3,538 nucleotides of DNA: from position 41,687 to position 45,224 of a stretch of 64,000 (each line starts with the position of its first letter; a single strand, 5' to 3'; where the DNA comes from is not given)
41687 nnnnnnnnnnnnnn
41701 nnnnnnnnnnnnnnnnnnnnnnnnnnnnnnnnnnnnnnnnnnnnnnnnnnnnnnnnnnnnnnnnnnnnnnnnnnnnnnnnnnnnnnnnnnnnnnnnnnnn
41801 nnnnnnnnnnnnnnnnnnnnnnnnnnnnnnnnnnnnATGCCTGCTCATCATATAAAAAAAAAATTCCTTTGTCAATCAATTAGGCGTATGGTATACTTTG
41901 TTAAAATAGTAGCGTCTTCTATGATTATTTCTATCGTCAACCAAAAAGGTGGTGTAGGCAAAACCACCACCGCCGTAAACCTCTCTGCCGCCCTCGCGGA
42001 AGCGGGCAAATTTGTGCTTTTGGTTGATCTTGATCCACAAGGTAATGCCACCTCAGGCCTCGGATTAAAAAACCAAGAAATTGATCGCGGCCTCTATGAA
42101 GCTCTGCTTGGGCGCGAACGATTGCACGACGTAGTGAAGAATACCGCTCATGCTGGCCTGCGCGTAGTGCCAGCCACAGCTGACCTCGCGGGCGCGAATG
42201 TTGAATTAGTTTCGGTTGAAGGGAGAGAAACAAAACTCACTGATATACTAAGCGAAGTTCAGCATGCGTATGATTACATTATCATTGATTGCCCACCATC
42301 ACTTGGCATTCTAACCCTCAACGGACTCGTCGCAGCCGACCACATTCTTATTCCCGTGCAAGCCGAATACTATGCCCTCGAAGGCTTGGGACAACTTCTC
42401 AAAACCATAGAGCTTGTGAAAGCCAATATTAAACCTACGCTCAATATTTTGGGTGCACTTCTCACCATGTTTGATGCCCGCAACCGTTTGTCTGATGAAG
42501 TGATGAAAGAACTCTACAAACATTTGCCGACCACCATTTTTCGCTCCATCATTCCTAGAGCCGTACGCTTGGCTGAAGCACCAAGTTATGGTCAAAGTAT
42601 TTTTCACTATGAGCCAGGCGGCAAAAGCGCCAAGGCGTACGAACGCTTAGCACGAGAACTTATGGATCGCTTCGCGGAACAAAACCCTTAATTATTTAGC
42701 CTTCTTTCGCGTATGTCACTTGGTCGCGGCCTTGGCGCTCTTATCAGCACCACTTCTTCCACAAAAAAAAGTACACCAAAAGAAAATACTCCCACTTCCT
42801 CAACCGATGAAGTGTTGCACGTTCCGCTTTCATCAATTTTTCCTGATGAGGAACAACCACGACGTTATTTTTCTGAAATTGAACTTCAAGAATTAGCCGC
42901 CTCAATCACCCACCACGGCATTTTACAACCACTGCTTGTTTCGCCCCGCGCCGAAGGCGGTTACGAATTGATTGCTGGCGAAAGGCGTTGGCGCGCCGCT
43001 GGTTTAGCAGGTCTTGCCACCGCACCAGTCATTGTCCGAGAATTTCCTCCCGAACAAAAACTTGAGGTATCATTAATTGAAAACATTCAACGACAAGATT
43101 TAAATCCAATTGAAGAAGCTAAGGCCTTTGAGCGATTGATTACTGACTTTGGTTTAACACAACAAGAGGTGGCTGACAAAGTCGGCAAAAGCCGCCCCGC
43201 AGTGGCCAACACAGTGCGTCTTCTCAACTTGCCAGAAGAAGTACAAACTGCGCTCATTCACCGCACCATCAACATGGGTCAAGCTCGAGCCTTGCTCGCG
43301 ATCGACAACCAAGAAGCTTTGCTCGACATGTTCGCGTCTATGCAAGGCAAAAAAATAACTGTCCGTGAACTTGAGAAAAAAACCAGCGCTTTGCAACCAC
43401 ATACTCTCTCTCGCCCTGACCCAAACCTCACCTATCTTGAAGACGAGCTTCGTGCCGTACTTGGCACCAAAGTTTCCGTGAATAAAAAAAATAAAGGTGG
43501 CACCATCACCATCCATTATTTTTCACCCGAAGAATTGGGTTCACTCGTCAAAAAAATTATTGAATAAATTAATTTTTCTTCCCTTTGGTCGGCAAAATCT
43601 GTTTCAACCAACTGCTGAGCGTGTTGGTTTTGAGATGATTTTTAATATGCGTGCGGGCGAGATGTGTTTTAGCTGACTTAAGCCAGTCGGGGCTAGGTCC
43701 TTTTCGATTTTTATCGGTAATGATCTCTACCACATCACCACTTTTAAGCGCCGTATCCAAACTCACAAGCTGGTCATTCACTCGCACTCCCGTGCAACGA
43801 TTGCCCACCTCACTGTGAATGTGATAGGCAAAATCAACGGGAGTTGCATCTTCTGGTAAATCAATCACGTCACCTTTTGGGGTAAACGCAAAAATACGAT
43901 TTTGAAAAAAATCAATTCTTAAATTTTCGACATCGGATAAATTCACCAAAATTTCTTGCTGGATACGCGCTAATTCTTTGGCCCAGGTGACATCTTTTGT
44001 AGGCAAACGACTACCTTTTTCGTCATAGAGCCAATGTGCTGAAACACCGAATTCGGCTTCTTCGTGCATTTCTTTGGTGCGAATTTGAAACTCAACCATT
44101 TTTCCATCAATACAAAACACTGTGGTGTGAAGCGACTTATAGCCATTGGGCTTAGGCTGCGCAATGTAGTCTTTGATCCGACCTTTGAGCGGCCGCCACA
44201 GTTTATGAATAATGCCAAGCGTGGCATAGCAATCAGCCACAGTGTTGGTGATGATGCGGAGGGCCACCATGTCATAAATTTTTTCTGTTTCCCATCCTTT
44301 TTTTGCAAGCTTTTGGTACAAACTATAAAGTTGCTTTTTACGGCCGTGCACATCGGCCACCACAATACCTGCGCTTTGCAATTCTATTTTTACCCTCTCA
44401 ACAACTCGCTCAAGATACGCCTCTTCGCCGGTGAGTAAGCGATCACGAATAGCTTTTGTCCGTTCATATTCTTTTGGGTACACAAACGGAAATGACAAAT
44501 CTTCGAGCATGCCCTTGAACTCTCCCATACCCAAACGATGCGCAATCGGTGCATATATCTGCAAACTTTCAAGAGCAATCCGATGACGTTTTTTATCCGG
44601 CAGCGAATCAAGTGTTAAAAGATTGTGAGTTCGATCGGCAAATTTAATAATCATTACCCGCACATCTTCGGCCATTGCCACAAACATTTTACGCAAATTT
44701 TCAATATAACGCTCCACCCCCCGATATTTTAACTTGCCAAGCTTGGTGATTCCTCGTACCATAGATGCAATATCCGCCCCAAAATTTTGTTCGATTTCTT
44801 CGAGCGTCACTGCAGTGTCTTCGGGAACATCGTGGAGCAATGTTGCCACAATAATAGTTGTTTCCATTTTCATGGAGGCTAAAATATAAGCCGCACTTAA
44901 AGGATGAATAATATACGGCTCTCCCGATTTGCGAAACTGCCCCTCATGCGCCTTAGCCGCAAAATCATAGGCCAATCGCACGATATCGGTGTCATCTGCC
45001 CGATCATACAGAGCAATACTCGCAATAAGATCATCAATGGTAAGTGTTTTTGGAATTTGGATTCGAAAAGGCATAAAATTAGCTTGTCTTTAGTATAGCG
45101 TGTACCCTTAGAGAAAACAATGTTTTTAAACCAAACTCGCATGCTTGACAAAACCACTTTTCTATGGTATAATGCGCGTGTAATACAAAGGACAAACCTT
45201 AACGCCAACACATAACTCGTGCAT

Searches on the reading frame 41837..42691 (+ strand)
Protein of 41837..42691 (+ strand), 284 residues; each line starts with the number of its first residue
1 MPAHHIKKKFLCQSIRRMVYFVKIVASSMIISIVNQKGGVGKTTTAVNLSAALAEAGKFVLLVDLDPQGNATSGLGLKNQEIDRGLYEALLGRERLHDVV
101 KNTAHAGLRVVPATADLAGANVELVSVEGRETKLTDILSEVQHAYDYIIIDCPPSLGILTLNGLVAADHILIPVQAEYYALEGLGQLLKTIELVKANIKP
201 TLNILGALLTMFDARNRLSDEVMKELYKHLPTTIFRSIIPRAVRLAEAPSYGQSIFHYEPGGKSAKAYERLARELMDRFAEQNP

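Call 18: search_protein_families(library=pfam, proteins=[window:41837-42691:+], max_evalue=0.001)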
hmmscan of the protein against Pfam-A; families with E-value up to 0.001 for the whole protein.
window:41837-42691:+ (284 aa): 7 families
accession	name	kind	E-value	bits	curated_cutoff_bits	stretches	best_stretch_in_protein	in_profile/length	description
PF13614.12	AAA_31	-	5.5e-66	222.3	27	1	30-204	3-177/177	AAA domain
PF01656.29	CbiA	-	2.6e-29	102.2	25.4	1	31-255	1-125/125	CobQ/CobB/MinD/ParA nucleotide binding domain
PF10609.15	ParA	-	1.4e-12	48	27.1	1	29-275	4-245/246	NUBPL iron-transfer P-loop NTPase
PF09140.17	MipZ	-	4.4e-12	46.3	20.7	1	30-68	2-40/262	ATPase MipZ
PF00142.24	Fer4_NifH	-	7.7e-12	45.7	25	1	35-278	6-247/271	4Fe-4S iron sulfur cluster binding proteins, NifH/frxC family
PF06564.18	CBP_BcsQ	-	8.8e-11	42.2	21.3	1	31-273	4-231/234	Cellulose biosynthesis protein BcsQ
PF02374.21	ArsA_ATPase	-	2.2e-07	30.8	24.3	1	33-94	5-66/305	Anion-transporting ATPase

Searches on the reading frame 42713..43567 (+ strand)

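Call 18: search_protein_families(library=pfam, proteins=[window:42713-43567:+], max_evalue=0.001)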
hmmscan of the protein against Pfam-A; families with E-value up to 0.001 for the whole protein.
window:42713-43567:+ (284 aa): 3 families
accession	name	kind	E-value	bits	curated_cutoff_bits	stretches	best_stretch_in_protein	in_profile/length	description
PF17762.8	HTH_ParB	-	2e-34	118.2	22.6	1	128-227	1-100/102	ParB HTH domain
PF02195.25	ParB_N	-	4.3e-30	104.1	26.3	1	33-126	2-95/95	ParB N-terminal domain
PF23552.2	ParB_C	-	2.4e-10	40.2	23.8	1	235-282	1-49/50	ParB dimerisation domain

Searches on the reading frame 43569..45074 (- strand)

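Call 18: search_protein_families(library=pfam, proteins=[window:43569-45074:-], max_evalue=0.001)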
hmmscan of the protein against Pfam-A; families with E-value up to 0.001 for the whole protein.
window:43569-45074:- (501 aa): 5 families
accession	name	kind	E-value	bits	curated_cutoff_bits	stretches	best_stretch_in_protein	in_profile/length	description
PF13328.12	HD_4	-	1.6e-46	158.3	27.2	1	35-183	1-155/156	HD domain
PF04607.23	RelA_SpoT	-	1.7e-38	131.8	27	1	244-354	1-112/113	Region found in RelA / SpoT proteins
PF02824.27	TGS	-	1.1e-23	83.5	22.2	1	394-453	1-60/60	TGS domain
PF01966.28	HD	-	2.3e-09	38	22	1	54-151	1-115/116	HD domain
PF02597.26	ThiS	-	0.00055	20.9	22.5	0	426-453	41-71/76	ThiS family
